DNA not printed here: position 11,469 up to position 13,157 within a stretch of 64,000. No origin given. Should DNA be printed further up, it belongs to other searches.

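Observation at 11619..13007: CydA-like membrane protein with a C-terminal cytochrome c domain and an uncharacterised membrane partner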

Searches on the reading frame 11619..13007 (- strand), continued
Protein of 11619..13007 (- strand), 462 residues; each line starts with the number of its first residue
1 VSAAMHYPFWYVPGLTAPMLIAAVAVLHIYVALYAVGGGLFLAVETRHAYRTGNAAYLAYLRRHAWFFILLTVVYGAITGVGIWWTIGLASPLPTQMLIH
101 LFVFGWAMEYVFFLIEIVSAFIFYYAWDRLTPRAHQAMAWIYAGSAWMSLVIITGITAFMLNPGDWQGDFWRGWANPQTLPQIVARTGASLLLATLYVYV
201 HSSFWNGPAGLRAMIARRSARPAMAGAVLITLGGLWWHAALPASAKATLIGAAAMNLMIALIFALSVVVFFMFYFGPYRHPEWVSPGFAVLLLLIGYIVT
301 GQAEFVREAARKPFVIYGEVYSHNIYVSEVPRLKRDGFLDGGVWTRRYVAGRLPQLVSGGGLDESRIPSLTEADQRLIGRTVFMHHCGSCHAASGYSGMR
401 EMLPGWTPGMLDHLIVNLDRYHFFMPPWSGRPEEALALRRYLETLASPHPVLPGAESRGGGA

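Call 20: find_encoding_contigs(protein=P0047, flank=6000, max_places=1)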
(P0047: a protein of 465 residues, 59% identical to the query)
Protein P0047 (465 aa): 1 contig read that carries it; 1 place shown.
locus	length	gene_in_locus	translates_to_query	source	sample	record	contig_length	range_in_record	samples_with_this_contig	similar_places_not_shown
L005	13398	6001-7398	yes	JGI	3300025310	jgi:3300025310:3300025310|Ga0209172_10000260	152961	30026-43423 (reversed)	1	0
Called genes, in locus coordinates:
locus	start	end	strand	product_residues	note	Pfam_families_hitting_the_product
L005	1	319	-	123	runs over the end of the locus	PF09579:Spore_YtfJ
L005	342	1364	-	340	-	-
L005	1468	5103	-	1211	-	PF01855:POR_N, PF17147:PFOR_II, PF01558:POR, PF10371:EKR, PF12838:Fer4_7, PF13187:Fer4_9, PF13237:Fer4_10, PF13484:Fer4_16, +5 more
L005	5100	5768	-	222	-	PF00571:CBS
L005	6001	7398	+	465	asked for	PF01654:Cyt_bd_oxida_I, PF13442:Cytochrome_CBB3 (weak)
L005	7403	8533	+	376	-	-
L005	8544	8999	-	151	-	PF02566:OsmC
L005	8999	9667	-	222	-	PF01791:DeoC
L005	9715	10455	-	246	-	PF00571:CBS, PF04972:BON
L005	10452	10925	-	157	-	PF00582:Usp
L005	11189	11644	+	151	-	PF00582:Usp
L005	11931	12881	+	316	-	PF03741:TerC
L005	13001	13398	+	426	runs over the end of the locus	PF02812:ELFV_dehydrog_N, PF00208:ELFV_dehydrog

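Call 37: find_related_loci(query=A2, collection=genome_contigs, flank=6000)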
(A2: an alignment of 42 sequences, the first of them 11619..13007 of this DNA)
Query A2 (462 aa) in genome_contigs; peptide patterns used: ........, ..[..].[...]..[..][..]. (x = any residue, [..] = any of these).
551 stretches matched a pattern; 536 encode a relative of the query (tblastn E <= 1e-3); the best 80 are kept; 80 distinct loci.
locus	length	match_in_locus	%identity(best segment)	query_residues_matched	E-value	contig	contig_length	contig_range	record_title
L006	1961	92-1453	67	2-451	0e+0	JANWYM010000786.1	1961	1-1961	MAG: Abditibacteriales bacterium isolate SKYG70 NODE_786_length_1961_cov_3.431529, whole genome shotgun sequence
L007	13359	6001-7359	66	5-460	0e+0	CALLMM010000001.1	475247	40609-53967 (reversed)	MAG: uncultured Chthonomonadales bacterium isolate N1_Bin_MAXBIN__064_1 genome assembly, contig: c_000000198717, whole g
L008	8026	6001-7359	66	5-460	0e+0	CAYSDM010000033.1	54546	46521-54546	MAG TPA_asm: uncultured Chthonomonadaceae bacterium isolate binchicken_co274_461 genome assembly, contig: NODE_1545_leng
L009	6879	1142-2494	69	2-451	0e+0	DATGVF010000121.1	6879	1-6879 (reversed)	MAG TPA_asm: bacterium isolate SMAG_U10549 k141_161828, whole genome shotgun sequence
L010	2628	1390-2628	70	5-416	0e+0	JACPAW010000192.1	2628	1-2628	MAG: Candidatus Omnitrophota bacterium isolate NC_groundwater_241_Ag_S-0.2um_53_8 S5_GD2017_2_S2_scaffold_65470, whole g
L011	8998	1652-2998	60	5-450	0e+0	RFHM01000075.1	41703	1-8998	MAG: Acidobacteria bacterium isolate J050 k99_138167, whole genome shotgun sequence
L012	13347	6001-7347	60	5-450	0e+0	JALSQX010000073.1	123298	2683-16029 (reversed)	MAG: Blastocatellia bacterium isolate 356-308_maxbin2_scaf2bin.121 356-308_scaffold_64_c1, whole genome shotgun sequence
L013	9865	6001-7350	60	4-450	1e-179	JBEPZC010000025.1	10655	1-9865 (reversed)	MAG: Candidatus Bipolaricaulota bacterium isolate 03V1_S199.metabat2_refined.004_sub NODE_3782_length_10655_cov_133.8762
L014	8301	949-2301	58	3-450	5e-178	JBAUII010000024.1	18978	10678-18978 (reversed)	MAG: Thermodesulfobacteriota bacterium isolate MFD09513_ilm_asm_bin6 k127_65213, whole genome shotgun sequence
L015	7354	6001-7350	60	4-450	2e-177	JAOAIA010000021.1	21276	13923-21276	MAG: Candidatus Bipolaricaulota bacterium isolate SKW78 NODE_20_length_21276_cov_5.186801, whole genome shotgun sequence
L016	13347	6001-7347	60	5-450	6e-177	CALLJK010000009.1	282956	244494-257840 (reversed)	MAG: Candidatus Bipolaricaulota bacterium isolate S1_Bin_METABAT__319_1 genome assembly, contig: c_000000388631, whole g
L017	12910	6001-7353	59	3-450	3e-175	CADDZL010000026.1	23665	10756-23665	Chloroflexi bacterium isolate 22 genome assembly, contig: NODE_1308_length_23665_cov_5.144150, whole genome shotgun sequ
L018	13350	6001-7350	55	5-450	3e-175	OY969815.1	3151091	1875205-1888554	MAG: uncultured Bacteroidetes bacterium isolate MFD01188.bin.c.1 genome assembly, chromosome: 1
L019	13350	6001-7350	58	4-450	1e-174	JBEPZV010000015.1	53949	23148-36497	MAG: bacterium isolate 03V1_S199.semibin_refined.036 NODE_476_length_53949_cov_10.069841, whole genome shotgun sequence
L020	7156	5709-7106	53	5-459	2e-175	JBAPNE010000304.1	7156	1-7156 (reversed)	MAG: Candidatus Kryptoniota bacterium isolate MFD01124_ilm_asm_bin8 k127_240819, whole genome shotgun sequence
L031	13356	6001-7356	59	2-450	1e-173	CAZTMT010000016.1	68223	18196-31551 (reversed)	MAG TPA_asm: uncultured Clostridia bacterium isolate binchicken_co30_143 genome assembly, contig: NODE_449_length_68223_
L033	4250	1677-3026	60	4-450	3e-179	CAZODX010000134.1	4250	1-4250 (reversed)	MAG TPA_asm: uncultured Thermotogae bacterium isolate binchicken_co71_26 genome assembly, contig: NODE_9310_length_4250_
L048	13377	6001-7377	54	5-457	1e-169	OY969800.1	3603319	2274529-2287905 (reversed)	MAG: uncultured Bacteroidetes bacterium isolate MFD01476.bin.1.32 genome assembly, chromosome: 1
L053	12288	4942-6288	59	5-450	4e-169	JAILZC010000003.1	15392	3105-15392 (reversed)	MAG: Candidatus Bipolaricaulota bacterium isolate HOT.Cluster.56 Contig3, whole genome shotgun sequence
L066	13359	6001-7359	58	3-450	1e-164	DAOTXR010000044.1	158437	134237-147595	MAG TPA_asm: Anaerolineae bacterium isolate H21_271 k133_1953025, whole genome shotgun sequence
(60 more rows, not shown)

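Call 40: search_protein_families(library=pfam, proteins=[L031:10013-11635:+, L053:8025-9314:-, L013:2611-3066:+, L016:4685-5665:+, L048:8646-9242:-, L048:4934-5686:+, L033:649-1596:+, L048:2727-4202:-, L016:3789-4997:+], max_evalue=0.00001)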
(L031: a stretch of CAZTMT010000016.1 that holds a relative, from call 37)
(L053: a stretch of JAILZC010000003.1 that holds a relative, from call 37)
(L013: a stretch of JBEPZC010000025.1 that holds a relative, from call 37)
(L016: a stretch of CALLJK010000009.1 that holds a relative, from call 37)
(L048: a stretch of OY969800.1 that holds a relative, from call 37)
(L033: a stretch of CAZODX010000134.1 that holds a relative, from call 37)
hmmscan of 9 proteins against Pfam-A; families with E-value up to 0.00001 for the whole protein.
L031:10013-11635:+ (540 aa): 9 families
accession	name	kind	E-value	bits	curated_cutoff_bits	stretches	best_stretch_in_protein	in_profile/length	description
PF00158.32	Sigma54_activat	-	1.1e-72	243.6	20.2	1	218-384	1-167/168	Sigma-54 interaction domain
PF25601.1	AAA_lid_14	-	6.6e-28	96.8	27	1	390-469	1-81/87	AAA+ ATPase lid domain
PF14532.12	Sigma54_activ_2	-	3.6e-26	92.5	25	1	219-389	1-138/138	Sigma-54 interaction domain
PF00072.30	Response_reg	-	3.2e-25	88.9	30.2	1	80-190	1-110/111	Response regulator receiver domain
PF02954.25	HTH_8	-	3.9e-10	39.7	22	1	489-524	2-37/42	Bacterial regulatory protein, Fis family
PF07728.20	AAA_5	-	4.2e-10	40.2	22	1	242-361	2-124/139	AAA domain (dynein-related subfamily)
PF00004.35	AAA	-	1.5e-07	32.4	21.2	1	242-375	1-127/131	ATPase family associated with various cellular activities (AAA)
PF07724.20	AAA_2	-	4.9e-07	30.4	27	1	240-368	4-133/166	AAA domain (Cdc48 subfamily)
PF13191.12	AAA_16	-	5.8e-06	27.3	32.6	0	218-294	2-85/167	AAA ATPase domain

L053:8025-9314:- (429 aa): 2 families
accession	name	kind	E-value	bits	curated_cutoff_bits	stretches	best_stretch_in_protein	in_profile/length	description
PF00005.33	ABC_tran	-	1.4e-36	126.5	25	1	24-173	3-136/137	ABC transporter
PF13304.12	AAA_21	-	9.7e-08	32.9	27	0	142-206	234-300/304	AAA domain, putative AbiEii toxin, Type IV TA system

L013:2611-3066:+ (151 aa): 2 families
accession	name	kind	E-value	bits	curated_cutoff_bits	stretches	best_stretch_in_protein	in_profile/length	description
PF08753.17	NikR_C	-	9e-33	112.8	22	1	68-143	1-76/77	NikR C terminal nickel binding domain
PF01402.27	RHH_1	-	1.3e-06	28.6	20.5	1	19-57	1-38/39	Ribbon-helix-helix protein, copG family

L016:4685-5665:+ (326 aa): 5 families
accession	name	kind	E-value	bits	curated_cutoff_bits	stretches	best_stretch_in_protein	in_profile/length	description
PF13192.12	Thioredoxin_3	-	3.8e-23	81.8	24.8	1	246-323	2-75/76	Thioredoxin domain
PF23357.1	DUF7088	-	4.5e-11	43.3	27.8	0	230-306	7-89/105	Domain of unknown function (DUF7088)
PF13098.12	Thioredoxin_2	-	4.4e-07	30.6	27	0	247-320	9-102/104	Thioredoxin-like domain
PF00085.26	Thioredoxin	-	4.4e-07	30.3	23.5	0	121-195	6-79/103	Thioredoxin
PF00462.30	Glutaredoxin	-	8.2e-06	26.4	22.9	0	248-304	2-57/60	Glutaredoxin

L048:8646-9242:- (198 aa): 4 families
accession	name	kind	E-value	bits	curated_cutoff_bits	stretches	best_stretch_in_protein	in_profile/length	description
PF01926.29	MMR_HSR1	-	2.3e-21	76.5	21.9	1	25-143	1-113/113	50S ribosome-binding GTPase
PF02421.24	FeoB_N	-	4.9e-11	42.8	27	1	25-163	2-134/156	Ferrous iron transport protein B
PF03193.22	RsgA_GTPase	-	1.2e-09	38.7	30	0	26-78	109-167/174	RsgA GTPase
PF00009.33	GTP_EFTU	-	4.1e-07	30.2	26.5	0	104-195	91-187/188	Elongation factor Tu GTP binding domain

L048:4934-5686:+ (250 aa): 3 families
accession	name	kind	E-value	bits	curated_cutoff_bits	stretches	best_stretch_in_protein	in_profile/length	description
PF03544.19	TonB_C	-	1.8e-10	41.5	24.6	1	93-146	18-71/79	Gram-negative bacterial TonB protein C-terminal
PF00639.27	Rotamase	-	7.5e-10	40.1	21.7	1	171-244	20-95/97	PPIC-type PPIASE domain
PF13616.12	Rotamase_3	-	1.3e-07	32.6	22.5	1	169-234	36-102/116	PPIC-type PPIASE domain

L033:649-1596:+ (315 aa): 1 family
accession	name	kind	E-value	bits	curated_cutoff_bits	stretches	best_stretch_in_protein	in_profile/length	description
PF00950.22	ABC-3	-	3e-48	165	20.1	1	58-307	9-256/258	ABC 3 transport family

L048:2727-4202:- (491 aa): 4 families
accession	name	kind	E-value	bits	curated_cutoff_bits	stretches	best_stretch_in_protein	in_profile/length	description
PF08529.16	NusA_N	-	4.3e-27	95.2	23.8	1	24-146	1-119/119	NusA N-terminal domain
PF13184.12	KH_5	-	2.1e-24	85.8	27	1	251-316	1-66/69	NusA-like KH domain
PF23095.1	KH_NusA_C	-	6.9e-07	29.7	34.2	1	328-359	3-34/59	Transcription termination/antitermination protein NusA, KH domain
PF00575.29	S1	-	2.6e-06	28.2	22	1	155-215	3-70/74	S1 RNA binding domain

L016:3789-4997:+ (402 aa): 2 families
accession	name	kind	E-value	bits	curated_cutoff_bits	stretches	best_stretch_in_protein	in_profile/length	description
PF07992.20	Pyr_redox_2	-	1.2e-17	64.7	26.1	1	5-292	2-275/291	Pyridine nucleotide-disulphide oxidoreductase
PF01266.30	DAO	-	7.9e-06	26.1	27.9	0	49-166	139-272/353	FAD dependent oxidoreductase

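Call 41: predict_structure(alignment_id=A2)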
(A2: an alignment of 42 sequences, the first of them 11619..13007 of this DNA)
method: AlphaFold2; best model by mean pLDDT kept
length: 462 residues; sequences in the alignment: 42
mean_pLDDT: 79.5   pTM: 0.81
mean pLDDT of the five models: 79.5, 78.0, 77.5, 77.1, 76.7
residues with pLDDT >= 90: 171; 70-90: 170; 50-70: 83; < 50: 38
segments of 3 or more residues with pLDDT < 50: 1-11, 89-91, 392-400, 449-462
pLDDT, mean of each block of 10 residues (from residue 1): 37 54 75 91 96 95 88 66 54 61 82 92 94 97 94 79 71 85 95 93 84 91 95 92 72 77 92 92 85 91 80 64 74 88 83 90 92 92 70 45 71 77 67 91 69 42 30
secondary structure, 60 per line:
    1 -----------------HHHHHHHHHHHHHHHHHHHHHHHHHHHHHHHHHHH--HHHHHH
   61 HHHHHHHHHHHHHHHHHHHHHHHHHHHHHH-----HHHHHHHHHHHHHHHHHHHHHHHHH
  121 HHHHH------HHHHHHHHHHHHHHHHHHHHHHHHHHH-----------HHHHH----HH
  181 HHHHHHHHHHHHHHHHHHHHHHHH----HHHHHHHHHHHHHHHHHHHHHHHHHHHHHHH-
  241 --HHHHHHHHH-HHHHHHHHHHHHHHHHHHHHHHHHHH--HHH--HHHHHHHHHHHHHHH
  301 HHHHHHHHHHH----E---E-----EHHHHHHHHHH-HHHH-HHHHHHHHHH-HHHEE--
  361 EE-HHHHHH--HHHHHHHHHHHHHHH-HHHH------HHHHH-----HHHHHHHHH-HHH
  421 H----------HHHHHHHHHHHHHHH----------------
elements in order: H18-52 H55-90 H96-125 H132-158 H170-174 H179-204 H209-239 H243-251 H253-278 H286-311 H327-336 H338-341 H343-352 H364-369 H372-386 H388-391 H398-402 H408-416 H418-421 H432-446

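Call 42: search_solved_structures(query=A2, max_evalue=0.01, show_alignments=4)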
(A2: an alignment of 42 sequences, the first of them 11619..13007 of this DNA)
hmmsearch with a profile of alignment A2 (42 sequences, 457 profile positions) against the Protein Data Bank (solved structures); distinct sequences matched with E-value up to 0.01: 2.
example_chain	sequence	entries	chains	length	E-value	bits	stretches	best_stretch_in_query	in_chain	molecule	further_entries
5doq_A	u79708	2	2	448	8.2e-09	37.9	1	7-198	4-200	Bd-type quinol oxidase subunit I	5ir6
7o38_A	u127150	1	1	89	0.0013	20.8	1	378-446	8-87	Cytochrome c-552 Ks_3357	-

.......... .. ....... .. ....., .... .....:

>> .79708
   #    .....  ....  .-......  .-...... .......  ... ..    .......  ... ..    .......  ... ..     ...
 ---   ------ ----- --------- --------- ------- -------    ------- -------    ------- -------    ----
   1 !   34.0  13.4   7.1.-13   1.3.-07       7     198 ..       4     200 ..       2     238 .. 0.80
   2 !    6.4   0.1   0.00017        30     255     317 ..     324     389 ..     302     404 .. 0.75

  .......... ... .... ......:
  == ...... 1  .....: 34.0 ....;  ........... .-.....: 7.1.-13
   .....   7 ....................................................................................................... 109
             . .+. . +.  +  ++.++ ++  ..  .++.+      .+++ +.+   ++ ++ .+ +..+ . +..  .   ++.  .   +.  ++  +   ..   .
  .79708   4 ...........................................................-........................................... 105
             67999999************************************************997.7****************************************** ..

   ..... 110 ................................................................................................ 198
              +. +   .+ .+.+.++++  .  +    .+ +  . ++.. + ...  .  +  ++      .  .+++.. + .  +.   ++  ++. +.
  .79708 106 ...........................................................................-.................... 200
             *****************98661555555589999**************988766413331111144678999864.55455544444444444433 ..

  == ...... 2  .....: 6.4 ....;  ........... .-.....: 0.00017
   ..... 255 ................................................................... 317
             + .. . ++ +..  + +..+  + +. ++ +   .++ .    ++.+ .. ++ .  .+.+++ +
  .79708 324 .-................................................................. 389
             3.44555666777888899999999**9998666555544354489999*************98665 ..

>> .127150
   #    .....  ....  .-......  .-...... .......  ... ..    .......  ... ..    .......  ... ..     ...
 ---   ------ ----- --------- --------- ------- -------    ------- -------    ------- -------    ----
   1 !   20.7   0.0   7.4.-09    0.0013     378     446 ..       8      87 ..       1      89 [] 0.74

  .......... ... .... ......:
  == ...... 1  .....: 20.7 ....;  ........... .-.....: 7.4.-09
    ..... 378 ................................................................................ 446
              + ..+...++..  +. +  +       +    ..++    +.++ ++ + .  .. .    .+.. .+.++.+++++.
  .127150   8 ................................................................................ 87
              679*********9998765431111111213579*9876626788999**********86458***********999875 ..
